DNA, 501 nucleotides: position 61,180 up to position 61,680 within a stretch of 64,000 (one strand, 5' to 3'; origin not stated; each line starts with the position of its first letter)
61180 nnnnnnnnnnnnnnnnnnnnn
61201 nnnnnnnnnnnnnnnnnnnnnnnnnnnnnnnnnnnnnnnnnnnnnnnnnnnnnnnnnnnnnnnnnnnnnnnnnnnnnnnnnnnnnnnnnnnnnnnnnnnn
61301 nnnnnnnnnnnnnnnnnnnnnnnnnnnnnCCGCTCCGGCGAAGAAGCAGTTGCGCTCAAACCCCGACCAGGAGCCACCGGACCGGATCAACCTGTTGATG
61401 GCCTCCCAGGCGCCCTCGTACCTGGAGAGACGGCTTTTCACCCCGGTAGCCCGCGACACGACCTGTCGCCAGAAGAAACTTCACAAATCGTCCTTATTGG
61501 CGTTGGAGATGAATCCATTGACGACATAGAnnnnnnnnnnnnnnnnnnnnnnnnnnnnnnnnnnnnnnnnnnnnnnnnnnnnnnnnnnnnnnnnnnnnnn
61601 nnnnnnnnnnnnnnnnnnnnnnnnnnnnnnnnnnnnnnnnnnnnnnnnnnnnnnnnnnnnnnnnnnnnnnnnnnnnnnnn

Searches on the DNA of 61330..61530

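Call 71: search_rna_families(source=window, start=61330, end=61530, threshold=evalue, max_evalue=10, show_alignments=2)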
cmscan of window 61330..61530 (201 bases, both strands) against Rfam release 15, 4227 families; matches with E-value up to 10: 1.
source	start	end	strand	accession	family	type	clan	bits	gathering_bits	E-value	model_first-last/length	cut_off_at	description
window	61478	61517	-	RF02186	ST7-OT3_4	Gene; lncRNA;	-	8.4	80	8.2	31-73/73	no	ST7 overlapping transcript 3 conserved region 4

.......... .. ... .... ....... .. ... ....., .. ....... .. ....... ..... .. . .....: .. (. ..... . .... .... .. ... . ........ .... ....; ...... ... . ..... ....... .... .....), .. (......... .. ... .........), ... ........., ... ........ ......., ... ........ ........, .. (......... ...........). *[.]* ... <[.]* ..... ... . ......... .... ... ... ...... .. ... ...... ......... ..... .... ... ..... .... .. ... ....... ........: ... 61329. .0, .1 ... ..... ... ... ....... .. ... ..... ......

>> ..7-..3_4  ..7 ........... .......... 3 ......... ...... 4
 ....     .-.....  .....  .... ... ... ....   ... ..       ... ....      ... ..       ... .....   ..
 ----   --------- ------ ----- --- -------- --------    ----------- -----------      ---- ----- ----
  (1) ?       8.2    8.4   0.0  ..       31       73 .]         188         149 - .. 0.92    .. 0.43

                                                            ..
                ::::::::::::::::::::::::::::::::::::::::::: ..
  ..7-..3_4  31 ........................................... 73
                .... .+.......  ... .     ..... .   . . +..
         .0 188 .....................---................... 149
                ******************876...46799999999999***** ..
